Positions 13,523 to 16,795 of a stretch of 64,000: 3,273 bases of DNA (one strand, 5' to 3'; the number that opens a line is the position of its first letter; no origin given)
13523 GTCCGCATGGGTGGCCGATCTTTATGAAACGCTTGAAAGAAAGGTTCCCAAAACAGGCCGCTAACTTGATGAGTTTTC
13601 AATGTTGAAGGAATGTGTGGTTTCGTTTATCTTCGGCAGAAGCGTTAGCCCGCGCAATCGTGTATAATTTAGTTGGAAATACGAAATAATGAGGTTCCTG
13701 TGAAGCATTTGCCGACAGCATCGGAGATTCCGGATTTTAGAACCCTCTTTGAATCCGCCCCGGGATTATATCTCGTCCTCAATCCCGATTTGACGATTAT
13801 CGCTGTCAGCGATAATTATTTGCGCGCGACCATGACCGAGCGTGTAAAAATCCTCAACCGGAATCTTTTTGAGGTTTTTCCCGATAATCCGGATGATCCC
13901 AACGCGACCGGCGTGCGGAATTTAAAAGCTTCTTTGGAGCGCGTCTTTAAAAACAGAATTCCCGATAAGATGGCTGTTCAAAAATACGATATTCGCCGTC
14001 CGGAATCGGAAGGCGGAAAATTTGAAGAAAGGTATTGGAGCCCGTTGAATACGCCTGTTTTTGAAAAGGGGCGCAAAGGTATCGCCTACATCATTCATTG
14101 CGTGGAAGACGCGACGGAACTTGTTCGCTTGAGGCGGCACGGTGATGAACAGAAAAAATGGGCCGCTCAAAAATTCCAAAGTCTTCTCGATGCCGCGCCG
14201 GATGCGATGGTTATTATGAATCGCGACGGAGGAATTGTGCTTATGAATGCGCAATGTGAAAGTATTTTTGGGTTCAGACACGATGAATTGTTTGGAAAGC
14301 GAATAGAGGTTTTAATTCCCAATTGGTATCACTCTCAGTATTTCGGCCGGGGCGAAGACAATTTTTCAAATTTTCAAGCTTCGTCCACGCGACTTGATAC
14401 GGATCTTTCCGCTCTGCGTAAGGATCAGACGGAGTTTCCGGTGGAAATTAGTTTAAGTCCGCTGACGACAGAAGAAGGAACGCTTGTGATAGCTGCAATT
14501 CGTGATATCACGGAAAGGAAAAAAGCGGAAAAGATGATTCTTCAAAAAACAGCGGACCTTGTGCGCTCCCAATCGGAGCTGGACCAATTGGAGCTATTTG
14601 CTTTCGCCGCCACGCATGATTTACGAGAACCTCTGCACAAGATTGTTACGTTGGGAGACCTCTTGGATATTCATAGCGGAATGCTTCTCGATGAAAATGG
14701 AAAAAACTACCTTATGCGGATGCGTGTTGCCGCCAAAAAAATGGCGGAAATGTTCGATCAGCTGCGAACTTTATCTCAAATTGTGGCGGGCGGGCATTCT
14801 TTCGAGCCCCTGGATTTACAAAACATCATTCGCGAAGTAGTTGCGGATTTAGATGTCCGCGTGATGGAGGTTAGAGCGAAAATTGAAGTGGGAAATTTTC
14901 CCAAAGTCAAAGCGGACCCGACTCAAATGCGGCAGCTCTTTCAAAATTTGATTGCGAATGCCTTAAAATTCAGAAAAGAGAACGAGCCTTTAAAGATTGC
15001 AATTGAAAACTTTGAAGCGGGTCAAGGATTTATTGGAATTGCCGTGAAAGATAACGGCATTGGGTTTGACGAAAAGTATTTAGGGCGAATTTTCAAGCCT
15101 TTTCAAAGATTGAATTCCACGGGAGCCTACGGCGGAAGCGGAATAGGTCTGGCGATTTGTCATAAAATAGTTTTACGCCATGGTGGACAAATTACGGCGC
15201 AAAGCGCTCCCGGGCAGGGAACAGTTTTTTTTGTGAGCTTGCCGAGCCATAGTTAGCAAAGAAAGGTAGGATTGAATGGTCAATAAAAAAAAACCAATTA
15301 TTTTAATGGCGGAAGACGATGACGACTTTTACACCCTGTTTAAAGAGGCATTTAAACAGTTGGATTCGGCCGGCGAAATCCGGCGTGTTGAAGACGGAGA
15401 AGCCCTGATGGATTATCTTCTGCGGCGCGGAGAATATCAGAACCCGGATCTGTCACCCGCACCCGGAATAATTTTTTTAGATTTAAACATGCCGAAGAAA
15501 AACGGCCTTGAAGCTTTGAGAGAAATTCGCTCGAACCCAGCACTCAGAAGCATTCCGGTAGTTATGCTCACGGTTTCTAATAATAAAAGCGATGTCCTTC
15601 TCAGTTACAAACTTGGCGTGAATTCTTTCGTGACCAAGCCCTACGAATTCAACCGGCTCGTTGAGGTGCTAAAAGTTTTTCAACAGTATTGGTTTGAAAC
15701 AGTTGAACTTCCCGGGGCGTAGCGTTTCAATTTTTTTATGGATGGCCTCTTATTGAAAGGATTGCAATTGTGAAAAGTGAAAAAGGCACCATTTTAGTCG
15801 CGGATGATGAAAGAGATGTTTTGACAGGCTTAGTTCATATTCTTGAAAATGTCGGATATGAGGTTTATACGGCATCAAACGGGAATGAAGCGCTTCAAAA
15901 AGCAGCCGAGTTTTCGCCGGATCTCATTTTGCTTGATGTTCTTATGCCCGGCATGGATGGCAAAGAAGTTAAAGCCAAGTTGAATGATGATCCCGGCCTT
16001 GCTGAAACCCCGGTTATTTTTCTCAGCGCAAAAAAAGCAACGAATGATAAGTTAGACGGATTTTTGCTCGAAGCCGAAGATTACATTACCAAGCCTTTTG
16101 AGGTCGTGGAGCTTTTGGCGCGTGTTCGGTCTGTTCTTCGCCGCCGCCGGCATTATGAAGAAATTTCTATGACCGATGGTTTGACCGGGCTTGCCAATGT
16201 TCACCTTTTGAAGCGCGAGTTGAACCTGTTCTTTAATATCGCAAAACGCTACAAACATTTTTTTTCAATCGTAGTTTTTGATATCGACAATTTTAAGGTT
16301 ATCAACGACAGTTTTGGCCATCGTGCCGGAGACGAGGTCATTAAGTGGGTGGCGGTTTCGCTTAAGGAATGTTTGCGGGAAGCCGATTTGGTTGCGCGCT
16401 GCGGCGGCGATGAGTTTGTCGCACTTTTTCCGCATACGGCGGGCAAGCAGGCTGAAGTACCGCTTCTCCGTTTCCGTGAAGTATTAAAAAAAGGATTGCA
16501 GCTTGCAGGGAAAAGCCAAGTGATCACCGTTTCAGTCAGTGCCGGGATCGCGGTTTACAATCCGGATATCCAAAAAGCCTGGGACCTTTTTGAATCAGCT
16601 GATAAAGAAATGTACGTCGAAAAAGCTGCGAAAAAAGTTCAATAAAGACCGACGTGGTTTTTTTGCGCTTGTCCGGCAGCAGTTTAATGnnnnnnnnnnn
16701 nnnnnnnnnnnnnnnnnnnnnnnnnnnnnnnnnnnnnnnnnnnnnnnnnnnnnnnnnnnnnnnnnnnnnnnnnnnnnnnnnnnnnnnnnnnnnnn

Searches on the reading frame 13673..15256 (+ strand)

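Call 102: search_protein_families(library=pfam, max_evalue=0.000001, proteins=[window:13673-15256:+])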
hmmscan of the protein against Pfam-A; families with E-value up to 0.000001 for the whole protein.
window:13673-15256:+ (527 aa): 6 families
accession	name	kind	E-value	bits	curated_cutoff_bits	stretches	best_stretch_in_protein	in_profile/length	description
PF02518.31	HATPase_c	-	1.4e-26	93.5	26.4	1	415-525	2-109/111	Histidine kinase-, DNA gyrase B-, and HSP90-like ATPase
PF13426.13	PAS_9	-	1.2e-19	71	27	1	176-281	1-103/103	PAS domain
PF00989.32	PAS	-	1.1e-16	61.2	22.6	1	167-279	2-113/113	PAS fold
PF08448.16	PAS_4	-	2.5e-15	57.1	23.1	1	172-283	1-109/110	PAS fold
PF13188.13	PAS_8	-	2.8e-10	40.1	21.8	1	167-219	2-55/65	PAS domain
PF00512.31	HisKA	-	7.9e-07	29.5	26.9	0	309-372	5-65/66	His Kinase A (phospho-acceptor) domain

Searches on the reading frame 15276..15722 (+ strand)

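Call 102: search_protein_families(library=pfam, max_evalue=0.000001, proteins=[window:15276-15722:+])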
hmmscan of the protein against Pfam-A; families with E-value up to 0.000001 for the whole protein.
window:15276-15722:+ (148 aa): 1 family
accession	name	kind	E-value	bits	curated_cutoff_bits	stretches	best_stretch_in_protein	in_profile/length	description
PF00072.30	Response_reg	-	9.7e-20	71.2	30.2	1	9-132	1-110/111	Response regulator receiver domain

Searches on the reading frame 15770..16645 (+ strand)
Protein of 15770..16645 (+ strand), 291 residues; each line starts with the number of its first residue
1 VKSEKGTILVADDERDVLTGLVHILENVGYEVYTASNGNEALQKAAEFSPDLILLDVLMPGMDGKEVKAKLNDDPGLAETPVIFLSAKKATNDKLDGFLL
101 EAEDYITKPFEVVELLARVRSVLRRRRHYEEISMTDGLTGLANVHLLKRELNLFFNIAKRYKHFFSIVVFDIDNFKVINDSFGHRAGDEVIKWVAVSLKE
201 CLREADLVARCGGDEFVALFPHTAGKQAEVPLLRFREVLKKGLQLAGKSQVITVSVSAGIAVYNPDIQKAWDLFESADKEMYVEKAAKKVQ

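Call 102: search_protein_families(library=pfam, max_evalue=0.000001, proteins=[window:15770-16645:+])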
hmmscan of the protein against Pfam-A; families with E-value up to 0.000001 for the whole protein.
window:15770-16645:+ (291 aa): 2 families
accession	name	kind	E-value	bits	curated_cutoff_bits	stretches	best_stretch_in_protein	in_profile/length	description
PF00990.26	GGDEF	-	1.5e-37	129.3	23.8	1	134-289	2-159/161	Diguanylate cyclase, GGDEF domain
PF00072.30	Response_reg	-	6.5e-27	94.3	30.2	1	8-120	1-111/111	Response regulator receiver domain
